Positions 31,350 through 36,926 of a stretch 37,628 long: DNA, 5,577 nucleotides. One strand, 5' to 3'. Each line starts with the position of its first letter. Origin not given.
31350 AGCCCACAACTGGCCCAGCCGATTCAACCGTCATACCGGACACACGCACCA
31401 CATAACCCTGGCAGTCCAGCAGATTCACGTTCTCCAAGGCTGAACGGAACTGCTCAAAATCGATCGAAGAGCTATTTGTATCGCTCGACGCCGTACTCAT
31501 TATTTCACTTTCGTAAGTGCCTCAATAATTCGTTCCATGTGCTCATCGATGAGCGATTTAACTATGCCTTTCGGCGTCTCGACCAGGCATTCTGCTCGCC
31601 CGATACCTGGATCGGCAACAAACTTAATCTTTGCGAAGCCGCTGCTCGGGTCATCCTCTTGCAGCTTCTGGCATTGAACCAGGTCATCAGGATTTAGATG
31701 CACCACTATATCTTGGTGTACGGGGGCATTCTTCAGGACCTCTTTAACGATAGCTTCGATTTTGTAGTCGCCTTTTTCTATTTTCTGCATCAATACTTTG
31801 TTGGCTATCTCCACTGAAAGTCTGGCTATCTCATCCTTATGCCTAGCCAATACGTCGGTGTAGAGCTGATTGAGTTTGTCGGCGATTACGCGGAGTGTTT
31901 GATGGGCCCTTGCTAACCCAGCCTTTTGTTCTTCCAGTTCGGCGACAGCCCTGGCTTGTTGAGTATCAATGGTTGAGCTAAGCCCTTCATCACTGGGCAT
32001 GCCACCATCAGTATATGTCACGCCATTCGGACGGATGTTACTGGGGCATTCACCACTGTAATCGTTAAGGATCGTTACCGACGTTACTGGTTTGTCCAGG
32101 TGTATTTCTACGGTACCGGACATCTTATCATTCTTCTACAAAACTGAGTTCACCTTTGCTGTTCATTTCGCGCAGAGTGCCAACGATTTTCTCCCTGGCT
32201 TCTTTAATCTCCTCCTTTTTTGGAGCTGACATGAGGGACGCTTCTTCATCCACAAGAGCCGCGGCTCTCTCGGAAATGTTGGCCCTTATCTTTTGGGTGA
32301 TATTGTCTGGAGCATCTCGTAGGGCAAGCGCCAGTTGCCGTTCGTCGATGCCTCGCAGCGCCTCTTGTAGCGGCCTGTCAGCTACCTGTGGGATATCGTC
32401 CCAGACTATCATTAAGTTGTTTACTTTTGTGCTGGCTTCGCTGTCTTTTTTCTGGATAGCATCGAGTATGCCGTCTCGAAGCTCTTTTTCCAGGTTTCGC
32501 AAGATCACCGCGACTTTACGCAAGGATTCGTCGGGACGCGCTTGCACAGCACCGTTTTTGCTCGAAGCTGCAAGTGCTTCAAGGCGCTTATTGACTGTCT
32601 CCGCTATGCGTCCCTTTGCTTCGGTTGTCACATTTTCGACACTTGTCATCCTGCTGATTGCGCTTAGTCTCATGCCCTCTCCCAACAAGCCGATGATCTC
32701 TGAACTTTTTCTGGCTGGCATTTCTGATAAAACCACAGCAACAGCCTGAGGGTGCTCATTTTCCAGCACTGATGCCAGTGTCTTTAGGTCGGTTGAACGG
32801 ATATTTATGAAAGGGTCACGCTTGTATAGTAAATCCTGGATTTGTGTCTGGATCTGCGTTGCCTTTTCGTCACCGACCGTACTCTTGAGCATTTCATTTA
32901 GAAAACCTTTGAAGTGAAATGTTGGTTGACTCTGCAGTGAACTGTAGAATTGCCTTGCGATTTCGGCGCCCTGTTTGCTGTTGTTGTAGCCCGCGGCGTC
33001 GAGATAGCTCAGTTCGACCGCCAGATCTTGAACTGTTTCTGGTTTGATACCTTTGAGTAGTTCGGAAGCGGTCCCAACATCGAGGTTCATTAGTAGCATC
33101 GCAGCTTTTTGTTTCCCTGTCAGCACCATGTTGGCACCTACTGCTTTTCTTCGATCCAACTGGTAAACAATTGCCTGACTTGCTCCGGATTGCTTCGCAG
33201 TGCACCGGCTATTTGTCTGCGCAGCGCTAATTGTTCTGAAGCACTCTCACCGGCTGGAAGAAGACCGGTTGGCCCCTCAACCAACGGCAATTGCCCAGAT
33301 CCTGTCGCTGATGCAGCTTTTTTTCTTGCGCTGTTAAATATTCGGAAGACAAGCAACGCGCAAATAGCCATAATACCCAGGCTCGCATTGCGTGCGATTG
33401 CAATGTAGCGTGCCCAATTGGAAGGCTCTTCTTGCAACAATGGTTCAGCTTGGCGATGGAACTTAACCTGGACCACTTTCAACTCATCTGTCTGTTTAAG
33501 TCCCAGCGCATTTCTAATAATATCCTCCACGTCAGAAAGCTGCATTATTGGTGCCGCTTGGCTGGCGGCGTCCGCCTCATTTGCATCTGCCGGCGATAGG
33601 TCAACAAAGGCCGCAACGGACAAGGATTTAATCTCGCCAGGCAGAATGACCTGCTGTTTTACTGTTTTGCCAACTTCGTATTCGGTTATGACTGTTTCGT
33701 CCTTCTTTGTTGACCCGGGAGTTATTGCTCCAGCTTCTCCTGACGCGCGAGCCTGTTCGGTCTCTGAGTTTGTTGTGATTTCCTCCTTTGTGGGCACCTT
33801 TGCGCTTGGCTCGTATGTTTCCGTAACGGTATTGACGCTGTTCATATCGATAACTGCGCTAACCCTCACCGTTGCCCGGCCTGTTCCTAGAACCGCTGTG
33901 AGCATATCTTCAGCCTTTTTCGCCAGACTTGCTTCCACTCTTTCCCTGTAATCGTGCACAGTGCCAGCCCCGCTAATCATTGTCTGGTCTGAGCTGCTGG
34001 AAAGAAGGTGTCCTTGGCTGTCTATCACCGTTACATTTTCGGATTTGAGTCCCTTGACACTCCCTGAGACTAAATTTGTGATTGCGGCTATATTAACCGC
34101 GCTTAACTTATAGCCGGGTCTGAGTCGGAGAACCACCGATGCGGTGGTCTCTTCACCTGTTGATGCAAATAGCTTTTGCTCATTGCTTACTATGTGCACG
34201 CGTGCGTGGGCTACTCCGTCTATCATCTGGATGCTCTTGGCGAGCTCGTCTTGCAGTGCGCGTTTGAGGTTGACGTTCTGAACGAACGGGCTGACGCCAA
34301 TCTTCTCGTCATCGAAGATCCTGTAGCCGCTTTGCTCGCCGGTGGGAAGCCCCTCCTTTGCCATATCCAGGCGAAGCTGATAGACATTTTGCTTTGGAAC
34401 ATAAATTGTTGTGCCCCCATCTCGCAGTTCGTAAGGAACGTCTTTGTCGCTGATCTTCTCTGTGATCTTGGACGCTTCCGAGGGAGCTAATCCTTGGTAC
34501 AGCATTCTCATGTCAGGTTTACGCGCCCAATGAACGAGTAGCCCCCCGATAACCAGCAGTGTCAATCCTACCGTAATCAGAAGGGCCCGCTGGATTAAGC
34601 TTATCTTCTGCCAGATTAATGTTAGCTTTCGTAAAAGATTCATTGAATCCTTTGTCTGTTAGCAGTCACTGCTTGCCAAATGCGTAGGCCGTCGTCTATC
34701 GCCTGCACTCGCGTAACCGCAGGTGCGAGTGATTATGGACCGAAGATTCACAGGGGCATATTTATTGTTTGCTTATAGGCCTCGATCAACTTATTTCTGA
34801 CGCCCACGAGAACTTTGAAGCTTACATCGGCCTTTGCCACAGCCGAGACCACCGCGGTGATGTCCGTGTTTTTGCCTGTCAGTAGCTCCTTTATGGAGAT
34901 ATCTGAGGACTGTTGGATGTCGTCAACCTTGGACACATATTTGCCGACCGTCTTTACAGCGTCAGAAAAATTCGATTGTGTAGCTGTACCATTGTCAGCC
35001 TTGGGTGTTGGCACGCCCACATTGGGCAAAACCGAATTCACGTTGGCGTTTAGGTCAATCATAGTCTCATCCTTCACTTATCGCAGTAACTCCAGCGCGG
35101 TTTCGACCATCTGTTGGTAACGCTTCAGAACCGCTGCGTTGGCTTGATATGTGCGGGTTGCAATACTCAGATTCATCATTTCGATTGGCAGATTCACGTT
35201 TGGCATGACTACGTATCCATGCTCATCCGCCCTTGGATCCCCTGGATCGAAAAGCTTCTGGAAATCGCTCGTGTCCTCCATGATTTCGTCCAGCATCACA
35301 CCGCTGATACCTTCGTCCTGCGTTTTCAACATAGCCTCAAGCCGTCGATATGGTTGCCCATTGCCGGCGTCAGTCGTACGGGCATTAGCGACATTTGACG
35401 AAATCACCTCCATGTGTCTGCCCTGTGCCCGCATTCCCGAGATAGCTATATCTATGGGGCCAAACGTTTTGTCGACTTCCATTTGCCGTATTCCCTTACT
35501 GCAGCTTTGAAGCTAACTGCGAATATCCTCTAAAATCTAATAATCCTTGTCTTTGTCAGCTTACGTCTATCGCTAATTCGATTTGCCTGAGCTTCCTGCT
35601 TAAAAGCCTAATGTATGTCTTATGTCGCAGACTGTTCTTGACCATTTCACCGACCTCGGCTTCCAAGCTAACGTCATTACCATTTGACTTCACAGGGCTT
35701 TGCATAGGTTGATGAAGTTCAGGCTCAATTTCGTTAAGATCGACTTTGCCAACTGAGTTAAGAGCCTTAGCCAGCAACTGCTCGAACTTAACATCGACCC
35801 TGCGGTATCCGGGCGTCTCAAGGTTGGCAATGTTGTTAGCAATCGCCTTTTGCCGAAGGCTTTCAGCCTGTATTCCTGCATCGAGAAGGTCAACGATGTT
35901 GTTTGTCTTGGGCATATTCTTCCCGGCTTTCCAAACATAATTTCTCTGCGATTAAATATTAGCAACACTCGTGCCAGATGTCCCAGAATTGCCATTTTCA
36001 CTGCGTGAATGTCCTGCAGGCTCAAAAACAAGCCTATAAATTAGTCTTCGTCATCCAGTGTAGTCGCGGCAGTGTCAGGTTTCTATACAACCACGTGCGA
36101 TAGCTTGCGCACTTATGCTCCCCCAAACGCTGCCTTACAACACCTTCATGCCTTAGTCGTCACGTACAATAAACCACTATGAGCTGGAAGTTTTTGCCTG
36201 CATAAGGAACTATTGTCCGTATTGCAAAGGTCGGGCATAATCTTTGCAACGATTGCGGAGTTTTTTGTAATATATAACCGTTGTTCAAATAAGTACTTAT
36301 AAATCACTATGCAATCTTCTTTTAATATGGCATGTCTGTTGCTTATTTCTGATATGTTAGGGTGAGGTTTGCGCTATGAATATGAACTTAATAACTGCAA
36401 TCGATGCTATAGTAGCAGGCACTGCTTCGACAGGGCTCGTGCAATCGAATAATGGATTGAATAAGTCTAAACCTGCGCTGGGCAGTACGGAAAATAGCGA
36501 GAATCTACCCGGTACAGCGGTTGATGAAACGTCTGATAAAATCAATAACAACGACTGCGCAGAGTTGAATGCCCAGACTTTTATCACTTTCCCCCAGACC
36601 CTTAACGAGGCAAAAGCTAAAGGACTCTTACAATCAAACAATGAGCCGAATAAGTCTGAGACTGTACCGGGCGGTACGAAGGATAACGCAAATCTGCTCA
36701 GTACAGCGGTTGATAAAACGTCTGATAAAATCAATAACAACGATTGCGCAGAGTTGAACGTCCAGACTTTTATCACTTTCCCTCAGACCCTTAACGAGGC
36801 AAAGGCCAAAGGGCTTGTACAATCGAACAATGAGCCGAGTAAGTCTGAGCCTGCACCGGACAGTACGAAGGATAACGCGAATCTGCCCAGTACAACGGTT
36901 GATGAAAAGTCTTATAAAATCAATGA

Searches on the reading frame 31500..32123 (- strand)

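Call 6: search_protein_families(library=pfam, proteins=[window:31500-32123:-], max_evalue=0.001)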
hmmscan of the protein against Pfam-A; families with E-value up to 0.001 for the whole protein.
window:31500-32123:- (207 aa): 1 family
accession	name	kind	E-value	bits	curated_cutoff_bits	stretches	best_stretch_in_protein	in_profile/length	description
PF02108.21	FliH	-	9.5e-15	55.1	24.1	1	75-198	5-127/128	Flagellar assembly protein FliH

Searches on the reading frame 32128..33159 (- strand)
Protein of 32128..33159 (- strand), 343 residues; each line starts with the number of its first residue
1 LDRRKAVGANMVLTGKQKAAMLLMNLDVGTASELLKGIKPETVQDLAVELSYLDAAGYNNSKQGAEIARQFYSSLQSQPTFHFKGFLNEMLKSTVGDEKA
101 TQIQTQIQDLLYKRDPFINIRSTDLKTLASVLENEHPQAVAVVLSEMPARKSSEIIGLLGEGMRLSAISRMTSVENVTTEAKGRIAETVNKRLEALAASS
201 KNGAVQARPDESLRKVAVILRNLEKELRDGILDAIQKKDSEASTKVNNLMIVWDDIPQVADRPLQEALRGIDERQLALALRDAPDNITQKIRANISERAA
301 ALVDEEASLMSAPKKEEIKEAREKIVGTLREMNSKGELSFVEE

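Call 6: search_protein_families(library=pfam, proteins=[window:32128-33159:-], max_evalue=0.001)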
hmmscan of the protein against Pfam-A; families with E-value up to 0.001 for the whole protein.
window:32128-33159:- (343 aa): 4 families
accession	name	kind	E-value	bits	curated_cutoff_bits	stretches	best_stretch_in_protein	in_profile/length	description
PF01706.21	FliG_C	-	1.8e-25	89.8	23.3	1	234-339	2-107/108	FliG C-terminal domain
PF14841.11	FliG_M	-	1.9e-19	70.1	25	1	127-198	3-74/76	FliG middle domain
PF14842.11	FliG_N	-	2e-16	60.9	25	1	13-108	2-96/104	FliG N-terminal domain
PF03448.22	MgtE_N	-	4e-06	27.7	25.9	0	126-160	52-86/102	MgtE intracellular N domain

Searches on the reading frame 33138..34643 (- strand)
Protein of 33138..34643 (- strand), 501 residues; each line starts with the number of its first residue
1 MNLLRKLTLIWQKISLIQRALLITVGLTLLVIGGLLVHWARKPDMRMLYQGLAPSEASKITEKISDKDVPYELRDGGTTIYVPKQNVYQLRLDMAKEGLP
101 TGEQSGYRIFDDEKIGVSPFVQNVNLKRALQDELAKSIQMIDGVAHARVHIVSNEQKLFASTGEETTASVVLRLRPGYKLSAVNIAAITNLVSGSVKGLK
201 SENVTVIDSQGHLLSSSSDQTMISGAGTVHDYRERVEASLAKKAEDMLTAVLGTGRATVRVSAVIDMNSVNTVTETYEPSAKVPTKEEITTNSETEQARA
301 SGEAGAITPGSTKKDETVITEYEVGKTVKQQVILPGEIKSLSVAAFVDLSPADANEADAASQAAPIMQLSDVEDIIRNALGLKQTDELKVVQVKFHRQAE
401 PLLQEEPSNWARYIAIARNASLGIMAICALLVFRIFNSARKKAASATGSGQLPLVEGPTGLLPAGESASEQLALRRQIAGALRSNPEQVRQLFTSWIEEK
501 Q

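Call 11: search_protein_families(library=pfam, proteins=[window:33138-34643:-], max_evalue=0.001)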
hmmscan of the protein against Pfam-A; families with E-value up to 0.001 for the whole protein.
window:33138-34643:- (501 aa): 2 families
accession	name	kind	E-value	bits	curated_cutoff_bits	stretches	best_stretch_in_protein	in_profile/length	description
PF01514.23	YscJ_FliF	-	2e-60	204.2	24.4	1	41-215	2-178/179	Secretory protein of YscJ/FliF family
PF08345.17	YscJ_FliF_C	-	4.1e-20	73.2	23.8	1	248-395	1-147/147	Flagellar M-ring protein C-terminal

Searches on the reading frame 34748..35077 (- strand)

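Call 11: search_protein_families(library=pfam, proteins=[window:34748-35077:-], max_evalue=0.001)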
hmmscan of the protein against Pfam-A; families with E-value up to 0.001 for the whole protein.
window:34748-35077:- (109 aa): 1 family
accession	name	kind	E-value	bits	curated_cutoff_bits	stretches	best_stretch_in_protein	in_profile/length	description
PF02049.23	FliE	-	1.3e-18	67.4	22.4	1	27-108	10-88/89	Flagellar hook-basal body complex protein FliE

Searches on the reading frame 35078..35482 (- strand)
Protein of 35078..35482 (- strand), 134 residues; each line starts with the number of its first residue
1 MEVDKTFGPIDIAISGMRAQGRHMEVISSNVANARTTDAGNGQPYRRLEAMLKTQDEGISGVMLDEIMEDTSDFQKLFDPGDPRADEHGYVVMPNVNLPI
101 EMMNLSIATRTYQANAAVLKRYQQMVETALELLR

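Call 11: search_protein_families(library=pfam, proteins=[window:35078-35482:-], max_evalue=0.001)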
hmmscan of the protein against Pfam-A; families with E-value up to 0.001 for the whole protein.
window:35078-35482:- (134 aa): 2 families
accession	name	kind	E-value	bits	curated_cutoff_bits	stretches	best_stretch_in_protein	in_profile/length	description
PF06429.18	Flg_bbr_C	-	1.6e-09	37.6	23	1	89-132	3-46/46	Flagellar basal body rod FlgEFG protein C-terminal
PF00460.25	Flg_bb_rod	-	1.2e-06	28.8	20.7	1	10-37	1-28/31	Flagella basal body rod protein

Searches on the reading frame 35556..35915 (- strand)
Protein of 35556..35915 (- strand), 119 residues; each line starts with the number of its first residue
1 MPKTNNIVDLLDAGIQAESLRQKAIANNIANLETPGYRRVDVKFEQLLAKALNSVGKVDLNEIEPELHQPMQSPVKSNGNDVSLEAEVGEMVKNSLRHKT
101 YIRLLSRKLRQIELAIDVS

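Call 11: search_protein_families(library=pfam, proteins=[window:35556-35915:-], max_evalue=0.001)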
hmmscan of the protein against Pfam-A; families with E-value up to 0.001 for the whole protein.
window:35556-35915:- (119 aa): 1 family
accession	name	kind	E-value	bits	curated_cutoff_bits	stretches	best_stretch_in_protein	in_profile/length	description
PF00460.25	Flg_bb_rod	-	1.3e-07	31.9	20.7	1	15-38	8-31/31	Flagella basal body rod protein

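Call 19: find_encoding_contigs(protein=window:35556-35915:-, flank=10000, max_places=4)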
Protein window:35556-35915:- (119 aa): 22 contigs read that carry it; 4 places shown.
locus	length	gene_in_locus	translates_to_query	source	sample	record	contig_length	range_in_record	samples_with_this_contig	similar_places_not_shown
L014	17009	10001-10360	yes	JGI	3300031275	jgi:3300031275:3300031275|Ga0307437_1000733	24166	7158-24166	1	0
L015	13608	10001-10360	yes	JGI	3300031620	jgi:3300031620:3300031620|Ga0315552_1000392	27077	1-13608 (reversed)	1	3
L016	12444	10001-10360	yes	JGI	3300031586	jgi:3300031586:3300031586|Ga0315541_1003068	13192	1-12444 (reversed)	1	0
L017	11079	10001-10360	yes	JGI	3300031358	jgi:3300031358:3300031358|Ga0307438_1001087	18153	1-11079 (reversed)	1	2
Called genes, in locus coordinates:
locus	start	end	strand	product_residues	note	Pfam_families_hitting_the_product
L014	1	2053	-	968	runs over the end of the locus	PF02563:Poly_export, PF22461:SLBB_2 (weak), PF10531:SLBB, PF22461:SLBB_2 (weak), PF10531:SLBB, PF22461:SLBB_2, PF10531:SLBB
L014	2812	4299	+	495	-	PF14052:Caps_assemb_Wzi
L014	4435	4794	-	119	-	PF02561:FliS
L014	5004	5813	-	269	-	PF00669:Flagellin_N, PF00700:Flagellin_C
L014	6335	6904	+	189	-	-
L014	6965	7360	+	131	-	PF00534:Glycos_transf_1 (weak), PF13692:Glyco_trans_1_4 (weak)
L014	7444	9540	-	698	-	PF02120:Flg_hook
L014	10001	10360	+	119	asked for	PF00460:Flg_bb_rod (weak)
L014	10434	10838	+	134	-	PF00460:Flg_bb_rod (weak), PF06429:Flg_bbr_C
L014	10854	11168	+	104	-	PF02049:FliE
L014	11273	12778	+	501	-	PF01514:YscJ_FliF, PF08345:YscJ_FliF_C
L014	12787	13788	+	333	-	PF03448:MgtE_N (faint), PF14842:FliG_N, PF14841:FliG_M, PF01706:FliG_C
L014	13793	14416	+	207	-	PF02108:FliH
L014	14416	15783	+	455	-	PF02874:ATP-synt_ab_N, PF00006:ATP-synt_ab, PF18269:T3SS_ATPase_C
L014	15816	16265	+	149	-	PF02050:FliJ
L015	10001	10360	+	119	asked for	PF00460:Flg_bb_rod (weak)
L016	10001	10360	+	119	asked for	PF00460:Flg_bb_rod (weak)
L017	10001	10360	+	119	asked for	PF00460:Flg_bb_rod (weak)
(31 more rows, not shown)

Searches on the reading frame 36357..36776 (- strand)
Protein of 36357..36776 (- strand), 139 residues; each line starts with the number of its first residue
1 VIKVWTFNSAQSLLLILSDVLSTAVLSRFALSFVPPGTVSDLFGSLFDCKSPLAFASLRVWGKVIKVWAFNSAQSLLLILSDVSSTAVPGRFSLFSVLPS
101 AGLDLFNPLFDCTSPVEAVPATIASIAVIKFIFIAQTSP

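Call 11: search_protein_families(library=pfam, proteins=[window:36357-36776:-], max_evalue=0.001)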
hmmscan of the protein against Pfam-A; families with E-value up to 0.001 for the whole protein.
window:36357-36776:- (139 aa): 0 families

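Call 17: find_encoding_contigs(protein=window:36357-36776:-, flank=10000, max_places=3)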
Protein window:36357-36776:- (139 aa): no gene with exactly this product is on record in the collection.
